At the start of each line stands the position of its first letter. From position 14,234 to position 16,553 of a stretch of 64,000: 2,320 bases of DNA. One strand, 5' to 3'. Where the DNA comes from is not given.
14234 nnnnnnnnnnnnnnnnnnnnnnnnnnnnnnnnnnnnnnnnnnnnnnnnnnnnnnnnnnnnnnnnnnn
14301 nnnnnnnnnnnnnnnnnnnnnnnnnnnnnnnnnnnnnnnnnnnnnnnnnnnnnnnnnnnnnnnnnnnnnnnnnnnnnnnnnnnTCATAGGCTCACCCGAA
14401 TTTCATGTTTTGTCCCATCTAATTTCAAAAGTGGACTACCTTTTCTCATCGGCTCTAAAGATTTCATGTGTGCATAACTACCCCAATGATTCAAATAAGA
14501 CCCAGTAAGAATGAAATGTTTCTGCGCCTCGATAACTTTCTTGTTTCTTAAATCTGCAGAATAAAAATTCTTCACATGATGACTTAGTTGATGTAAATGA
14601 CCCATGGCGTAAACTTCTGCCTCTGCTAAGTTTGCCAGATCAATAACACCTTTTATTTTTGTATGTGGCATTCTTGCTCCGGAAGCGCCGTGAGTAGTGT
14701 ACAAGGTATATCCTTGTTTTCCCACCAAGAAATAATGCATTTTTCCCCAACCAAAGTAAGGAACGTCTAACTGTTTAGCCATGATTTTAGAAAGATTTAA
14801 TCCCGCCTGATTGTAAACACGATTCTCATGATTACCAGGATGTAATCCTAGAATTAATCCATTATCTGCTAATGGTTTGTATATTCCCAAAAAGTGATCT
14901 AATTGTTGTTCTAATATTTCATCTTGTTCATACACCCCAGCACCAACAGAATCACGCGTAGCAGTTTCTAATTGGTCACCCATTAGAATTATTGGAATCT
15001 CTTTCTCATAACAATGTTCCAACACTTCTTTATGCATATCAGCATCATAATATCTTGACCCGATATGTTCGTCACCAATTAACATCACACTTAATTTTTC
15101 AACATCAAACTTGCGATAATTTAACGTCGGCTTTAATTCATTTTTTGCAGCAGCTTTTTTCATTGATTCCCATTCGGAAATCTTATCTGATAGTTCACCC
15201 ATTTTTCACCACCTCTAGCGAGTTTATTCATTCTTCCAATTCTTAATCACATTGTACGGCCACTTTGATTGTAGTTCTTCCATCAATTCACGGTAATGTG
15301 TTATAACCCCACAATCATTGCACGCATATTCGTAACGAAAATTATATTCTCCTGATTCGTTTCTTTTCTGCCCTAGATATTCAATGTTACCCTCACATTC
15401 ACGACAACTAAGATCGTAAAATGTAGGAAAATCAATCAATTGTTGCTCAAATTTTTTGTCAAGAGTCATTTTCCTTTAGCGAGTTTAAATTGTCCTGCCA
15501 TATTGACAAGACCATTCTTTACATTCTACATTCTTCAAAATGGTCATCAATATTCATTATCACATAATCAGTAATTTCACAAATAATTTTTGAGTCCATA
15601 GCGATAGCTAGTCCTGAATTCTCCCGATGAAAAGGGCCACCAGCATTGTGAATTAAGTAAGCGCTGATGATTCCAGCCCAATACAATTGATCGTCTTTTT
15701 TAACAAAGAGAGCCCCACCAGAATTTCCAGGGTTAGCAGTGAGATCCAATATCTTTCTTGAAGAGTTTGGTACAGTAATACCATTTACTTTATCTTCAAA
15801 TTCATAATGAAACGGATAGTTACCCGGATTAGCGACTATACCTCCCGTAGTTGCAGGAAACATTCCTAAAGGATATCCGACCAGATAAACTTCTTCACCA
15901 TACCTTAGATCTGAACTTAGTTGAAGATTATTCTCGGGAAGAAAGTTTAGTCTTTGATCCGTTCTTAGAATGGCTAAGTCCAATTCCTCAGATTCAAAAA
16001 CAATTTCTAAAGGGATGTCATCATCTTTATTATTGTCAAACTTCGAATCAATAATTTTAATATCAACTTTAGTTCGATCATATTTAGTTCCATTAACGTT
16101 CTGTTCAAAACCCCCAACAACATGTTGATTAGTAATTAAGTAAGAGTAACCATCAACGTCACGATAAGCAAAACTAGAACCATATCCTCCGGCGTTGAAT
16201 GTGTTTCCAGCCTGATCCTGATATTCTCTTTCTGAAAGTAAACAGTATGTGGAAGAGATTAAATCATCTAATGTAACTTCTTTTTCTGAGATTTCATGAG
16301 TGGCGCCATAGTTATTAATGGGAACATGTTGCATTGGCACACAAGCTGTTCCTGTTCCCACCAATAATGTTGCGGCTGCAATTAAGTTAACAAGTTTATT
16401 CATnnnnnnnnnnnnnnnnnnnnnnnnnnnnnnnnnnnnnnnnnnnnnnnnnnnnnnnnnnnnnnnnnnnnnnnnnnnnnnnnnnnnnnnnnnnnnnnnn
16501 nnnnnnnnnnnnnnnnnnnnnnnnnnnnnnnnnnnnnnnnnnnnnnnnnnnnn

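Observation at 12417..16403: Long co-directional operon with a repeated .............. spacer: secreted protease, Zn-ribbon, metallophosphoesterase, Hjc-like nuclease and AAA ATPase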

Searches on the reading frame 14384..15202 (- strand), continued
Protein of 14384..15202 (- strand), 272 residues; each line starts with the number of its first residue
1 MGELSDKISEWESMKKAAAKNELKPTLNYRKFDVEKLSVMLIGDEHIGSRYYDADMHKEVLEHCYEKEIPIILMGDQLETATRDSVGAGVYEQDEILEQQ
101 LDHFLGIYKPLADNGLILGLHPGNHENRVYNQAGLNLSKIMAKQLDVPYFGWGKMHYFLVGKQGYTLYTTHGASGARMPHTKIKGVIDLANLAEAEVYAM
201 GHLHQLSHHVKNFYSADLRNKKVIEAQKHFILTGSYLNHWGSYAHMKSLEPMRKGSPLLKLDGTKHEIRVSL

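Call 77: fold_search(model_id=the predicted structure, library=pdb)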
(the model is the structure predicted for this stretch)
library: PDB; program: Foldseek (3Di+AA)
matches with E <= 10: 957; with E <= 0.001: 20
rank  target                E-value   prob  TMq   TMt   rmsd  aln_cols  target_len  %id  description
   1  9f2a_A                6.8e-07  1.00  0.57  0.36   6.5       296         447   14  Pyrococcus abyssi PolD in complex with Rpa2 winged-helix domain class 2 (composite map) (released 2024-12-04)
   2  9f29_A                7.3e-07  1.00  0.57  0.37   6.6       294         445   13  Pyrococcus abyssi PolD in complex with Rpa2 winged-helix domain class 1 (composite map) (released 2024-12-04)
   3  4tug_F                1.1e-05  1.00  0.50  0.45   6.2       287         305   13  Crystal structure of MjMre11-DNA2 complex (released 2014-10-15)
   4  6wii                  1.8e-05  1.00  0.47  0.52   7.7       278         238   12  Crystal structure of the K. pneumoniae LpxH/JH-LPH-41 complex (released 2020-07-29)
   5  7zr1_A                1.8e-05  1.00  0.45  0.26   8.3       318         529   14  Chaetomium thermophilum Mre11-Rad50-Nbs1 complex bound to ATPyS (composite structure) (released 2023-01-11)
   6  8ppt_A                2.0e-05  1.00  0.53  0.34   8.0       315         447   14  Pyrococcus abyssi DNA polymerase D (PolD) in its editing mode bound to a primer/template substrate containing a mismat (released 2023-12-20)
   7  7zr1_B                2.0e-05  1.00  0.44  0.26   8.1       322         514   13  Chaetomium thermophilum Mre11-Rad50-Nbs1 complex bound to ATPyS (composite structure) (released 2023-01-11)
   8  9bi5_A                2.4e-05  1.00  0.50  0.35   8.1       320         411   11  Apo form Mre11-Rad50 complex (released 2025-08-06)
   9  4tug_A                3.3e-05  1.00  0.47  0.41   7.0       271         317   13  Crystal structure of MjMre11-DNA2 complex (released 2014-10-15)
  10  4tug_C                4.7e-05  1.00  0.47  0.42   7.9       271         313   14  Crystal structure of MjMre11-DNA2 complex (released 2014-10-15)
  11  6hms_A                4.7e-05  1.00  0.47  0.34   7.6       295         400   14  Cryo-EM map of DNA polymerase D from Pyrococcus abyssi in complex with DNA (released 2019-01-30)
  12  6knb_A                5.6e-05  1.00  0.54  0.35   7.0       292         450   16  PolD-PCNA-DNA (form A) (released 2020-08-05)
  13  6tny_B                6.0e-05  1.00  0.48  0.33   6.6       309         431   10  Processive human polymerase delta holoenzyme (released 2019-12-18)
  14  3av0_A                6.8e-05  1.00  0.50  0.38   7.7       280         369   14  Crystal structure of Mre11-Rad50 bound to ATP S (released 2011-05-25)
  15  8qk5                  7.2e-05  1.00  0.47  0.54   7.7       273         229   11  Structure of K. pneumoniae LpxH in complex with EBL-3647 (released 2024-04-17)
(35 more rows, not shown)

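Call 79: search_protein_families(library=phrogs, proteins=[L031:219-611:+, L031:1460-1906:+, L031:4202-5191:+, L031:5188-5658:+, L031:5691-7247:+, L031:7776-9164:+, L031:9151-9789:+, L031:9836-10906:+, L031:10908-12035:+, L031:12205-13137:+], max_evalue=0.001)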
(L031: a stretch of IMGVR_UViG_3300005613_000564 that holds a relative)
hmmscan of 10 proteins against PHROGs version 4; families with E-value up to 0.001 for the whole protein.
L031:219-611:+ (130 aa): 0 families

L031:1460-1906:+ (148 aa): 2 families
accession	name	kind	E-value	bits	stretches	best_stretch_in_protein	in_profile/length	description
phrog_355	-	DNA, RNA and nucleotide metabolism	2.1e-08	34.9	1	10-111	74-172/249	nucleoside 2-deoxyribosyltransferase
phrog_5781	-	unknown function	0.00014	22.5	1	7-97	2-85/220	-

L031:4202-5191:+ (329 aa): 5 families
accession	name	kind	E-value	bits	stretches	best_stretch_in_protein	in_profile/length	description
phrog_3757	-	unknown function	4.7e-17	63.4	1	151-310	186-330/367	-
phrog_7485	-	unknown function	1.4e-11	45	1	27-230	203-366/430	-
phrog_30773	-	unknown function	2.5e-11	43.6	1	123-278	229-380/666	-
phrog_10401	-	other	2.9e-10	40.5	1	153-259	522-617/667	ATPase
phrog_8638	-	unknown function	4.3e-06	26.6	1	111-281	330-492/568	-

L031:5188-5658:+ (156 aa): 0 families

L031:5691-7247:+ (518 aa): 7 families
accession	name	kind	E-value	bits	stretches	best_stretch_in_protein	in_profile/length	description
phrog_38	-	head and packaging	1.3e-37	130.9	1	23-489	272-714/760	terminase large subunit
phrog_2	-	head and packaging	2.6e-19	70.5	1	42-475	268-589/807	terminase large subunit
phrog_5989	-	head and packaging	2.2e-10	41.2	1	19-165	116-264/347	terminase large subunit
phrog_4758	-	head and packaging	3.7e-10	40.6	1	52-214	55-229/243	terminase large subunit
phrog_17672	-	head and packaging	1.2e-08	35.4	1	50-161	61-180/395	terminase large subunit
phrog_9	-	head and packaging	1e-06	28.9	1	25-161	207-329/812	terminase large subunit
phrog_36964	-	head and packaging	0.00019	20.6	1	67-193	434-558/890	terminase large subunit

L031:7776-9164:+ (462 aa): 1 family
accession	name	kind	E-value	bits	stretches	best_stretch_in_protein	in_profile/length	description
phrog_9232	-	head and packaging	8.5e-08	32.5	1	82-421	106-426/502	portal protein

L031:9151-9789:+ (212 aa): 1 family
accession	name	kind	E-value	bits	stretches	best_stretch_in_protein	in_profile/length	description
phrog_1574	-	unknown function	7.4e-23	82.5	1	39-204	66-235/240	-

L031:9836-10906:+ (356 aa): 0 families

L031:10908-12035:+ (375 aa): 2 families
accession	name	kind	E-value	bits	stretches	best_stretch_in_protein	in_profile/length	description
phrog_334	-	head and packaging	2.4e-06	27.9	1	165-266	159-248/381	major head protein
phrog_267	-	head and packaging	1.8e-05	25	1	208-373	197-326/410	major head protein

L031:12205-13137:+ (310 aa): 0 families

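Call 105: find_encoding_contigs(protein=P0050, flank=10000, max_places=1)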
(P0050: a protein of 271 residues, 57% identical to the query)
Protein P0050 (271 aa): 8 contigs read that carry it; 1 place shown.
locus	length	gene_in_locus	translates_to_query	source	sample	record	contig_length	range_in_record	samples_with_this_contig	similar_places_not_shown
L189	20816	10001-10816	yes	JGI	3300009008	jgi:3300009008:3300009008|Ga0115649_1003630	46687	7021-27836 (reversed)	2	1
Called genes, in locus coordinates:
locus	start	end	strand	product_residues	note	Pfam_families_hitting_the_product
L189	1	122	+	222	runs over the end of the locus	PF13489:Methyltransf_23, PF01209:Ubie_methyltran (weak), PF07021:MetW, PF13847:Methyltransf_31, PF08241:Methyltransf_11, PF08242:Methyltransf_12, PF13649:Methyltransf_25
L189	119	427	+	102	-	-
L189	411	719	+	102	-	-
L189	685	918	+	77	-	-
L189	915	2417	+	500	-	-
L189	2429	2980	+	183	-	-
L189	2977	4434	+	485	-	-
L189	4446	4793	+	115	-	-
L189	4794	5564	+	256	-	-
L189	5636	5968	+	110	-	-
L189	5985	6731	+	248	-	-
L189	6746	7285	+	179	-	-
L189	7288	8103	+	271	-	-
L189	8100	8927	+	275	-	-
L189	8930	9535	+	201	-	-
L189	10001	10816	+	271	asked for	-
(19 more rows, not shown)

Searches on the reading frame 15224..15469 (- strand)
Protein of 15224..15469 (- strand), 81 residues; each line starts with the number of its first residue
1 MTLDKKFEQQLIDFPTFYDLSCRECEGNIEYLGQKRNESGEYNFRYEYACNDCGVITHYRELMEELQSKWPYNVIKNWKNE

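Call 6: search_protein_families(library=pfam, proteins=[window:15224-15469:-], max_evalue=0.1)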
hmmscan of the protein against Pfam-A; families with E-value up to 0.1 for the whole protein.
window:15224-15469:- (81 aa): 3 families
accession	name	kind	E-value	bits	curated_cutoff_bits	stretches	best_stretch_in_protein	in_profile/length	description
PF09723.15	Zn_ribbon_8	-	0.0033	17.9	34.4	1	46-60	4-19/41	Zinc ribbon domain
PF24452.1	DUF7568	-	0.0049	17.6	27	1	6-56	63-110/121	Family of unknown function (DUF7568)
PF24042.1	DUF7351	-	0.01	16.1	31.2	1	19-58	66-105/177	Domain of unknown function (DUF7351)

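Call 11: search_protein_families(library=padloc, proteins=[window:15224-15469:-], max_evalue=0.1)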
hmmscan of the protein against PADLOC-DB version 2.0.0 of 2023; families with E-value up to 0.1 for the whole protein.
window:15224-15469:- (81 aa): 0 families

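Call 12: search_protein_families(library=phrogs, proteins=[window:15224-15469:-], max_evalue=0.1)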
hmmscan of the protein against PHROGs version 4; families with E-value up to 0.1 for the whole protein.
window:15224-15469:- (81 aa): 3 families
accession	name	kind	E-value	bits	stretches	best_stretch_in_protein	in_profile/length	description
phrog_1257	-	moron, auxiliary metabolic gene and host takeover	0.0038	18.4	1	19-80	31-88/97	ribosome associated inhibitor A; zinc finger domain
phrog_8294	-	unknown function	0.016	16.3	0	35-58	28-52/56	-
phrog_10675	-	unknown function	0.091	14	0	20-62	6-46/98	-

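Call 13: search_protein_families(library=ncbifam, proteins=[window:15224-15469:-], max_evalue=0.1)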
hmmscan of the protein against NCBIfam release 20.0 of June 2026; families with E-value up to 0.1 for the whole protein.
window:15224-15469:- (81 aa): 5 families
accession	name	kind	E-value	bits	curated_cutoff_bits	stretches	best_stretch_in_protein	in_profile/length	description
TIGR02605.1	CxxC_CxxC_SSSS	subfamily_domain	0.00073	19.6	31.3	1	46-63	4-21/52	FmdB family zinc ribbon protein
NF047912.1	ECs_2282_CxxC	subfamily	0.0031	17.4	37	1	20-67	3-47/60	ECs_2282 family putative zinc-binding protein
TIGR03655.1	anti_R_Lar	subfamily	0.0037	17.5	39.6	0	43-70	25-51/55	Lar family restriction alleviation protein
NF041911.1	HVO_0649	equivalog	0.012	15.4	70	1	19-57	22-59/65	HVO_0649 family zinc finger protein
NF053663.1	RPWMISH_prot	domain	0.05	14.3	120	0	46-65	4-23/115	RPWMISH domain-containing protein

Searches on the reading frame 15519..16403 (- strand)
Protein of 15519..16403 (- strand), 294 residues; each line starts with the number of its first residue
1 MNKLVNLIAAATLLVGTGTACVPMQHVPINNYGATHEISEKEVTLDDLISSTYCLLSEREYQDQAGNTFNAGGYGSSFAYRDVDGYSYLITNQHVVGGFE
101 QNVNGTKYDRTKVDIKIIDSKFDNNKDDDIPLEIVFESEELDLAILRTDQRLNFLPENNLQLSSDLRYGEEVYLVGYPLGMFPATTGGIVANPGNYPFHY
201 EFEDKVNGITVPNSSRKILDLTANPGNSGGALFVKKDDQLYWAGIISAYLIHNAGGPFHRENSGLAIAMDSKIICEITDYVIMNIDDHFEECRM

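Call 6: search_protein_families(library=pfam, proteins=[window:15519-16403:-], max_evalue=0.1)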
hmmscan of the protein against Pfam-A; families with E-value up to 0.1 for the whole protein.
window:15519-16403:- (294 aa): 2 families
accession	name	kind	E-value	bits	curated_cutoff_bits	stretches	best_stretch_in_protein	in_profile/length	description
PF13365.12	Trypsin_2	-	4.2e-15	57.2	27.6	1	78-234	4-136/144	Trypsin-like peptidase domain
PF00089.32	Trypsin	-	4.9e-05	23.7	20.6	1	87-249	35-198/220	Trypsin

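Call 11: search_protein_families(library=padloc, proteins=[window:15519-16403:-], max_evalue=0.1)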
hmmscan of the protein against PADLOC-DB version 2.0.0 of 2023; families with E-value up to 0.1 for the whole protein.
window:15519-16403:- (294 aa): 6 families
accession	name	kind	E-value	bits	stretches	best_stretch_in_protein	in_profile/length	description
PDLC03855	LmuA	-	8.3e-14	49.7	1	74-248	16-172/425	-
PDLC02960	RT-Protease_XI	-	6.9e-09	33.2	1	45-233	331-473/506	single gene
PDLC02959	RT-Protease_XI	-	1.8e-07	28.5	1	69-235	346-478/510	single gene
PDLC04593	PDC-M35A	-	9.6e-07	26.8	1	85-178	30-119/216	-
PDLC05022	PDC-S45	-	2.1e-06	24.9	1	62-182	30-164/293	-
PDLC02163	Avs2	-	0.014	11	1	70-249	23-196/1576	-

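Call 12: search_protein_families(library=phrogs, proteins=[window:15519-16403:-], max_evalue=0.1)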
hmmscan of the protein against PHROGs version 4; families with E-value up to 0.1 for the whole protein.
window:15519-16403:- (294 aa): 4 families
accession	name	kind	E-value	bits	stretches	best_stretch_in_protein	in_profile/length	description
phrog_9683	-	other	2.1e-10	41.5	1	111-277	87-220/233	protease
phrog_11383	-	unknown function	3.8e-10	40.8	1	70-234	182-315/462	-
phrog_7688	-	unknown function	2.9e-06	27.6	1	70-192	21-172/288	-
phrog_31719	-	unknown function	0.0074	17.2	0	99-117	28-46/65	-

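Call 13: search_protein_families(library=ncbifam, proteins=[window:15519-16403:-], max_evalue=0.1)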
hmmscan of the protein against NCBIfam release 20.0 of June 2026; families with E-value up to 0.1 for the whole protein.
window:15519-16403:- (294 aa): 9 families
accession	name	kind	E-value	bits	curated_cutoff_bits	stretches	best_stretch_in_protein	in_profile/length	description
TIGR02037.1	degP_htrA_DO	subfamily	7.2e-11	41.7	416.2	1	67-233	54-188/434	Do family serine endopeptidase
NF050055.1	SerProtHtrAMycob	equivalog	2.2e-08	33.5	800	1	83-239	234-372/502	serine protease HtrA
NF041521.1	HhoA_HhoB_HtrA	equivalog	4.2e-07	29.6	450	1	68-236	52-190/335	HhoA/HhoB/HtrA family serine endopeptidase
NF047968.1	SerProtHtrA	equivalog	1.4e-06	27.9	470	1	83-236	94-223/357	serine protease HtrA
NF053637.1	SerProtHtrAspr2045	equivalog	2.3e-06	26.8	650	1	68-267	98-270/394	serine protease HtrA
NF033740.0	MarP_fam_protase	equivalog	0.0001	21.5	250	1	87-233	221-341/390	MarP family serine protease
NF007526.1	PRK10139.1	equivalog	0.00031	19.5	756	1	73-271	91-249/456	serine endoprotease DegQ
NF008189.1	PRK10942.1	equivalog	0.00038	19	720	1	50-281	92-281/477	serine endoprotease DegP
NF040960.1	MamE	equivalog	0.021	13.4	800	1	131-234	162-255/659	magnetosome formation protease MamE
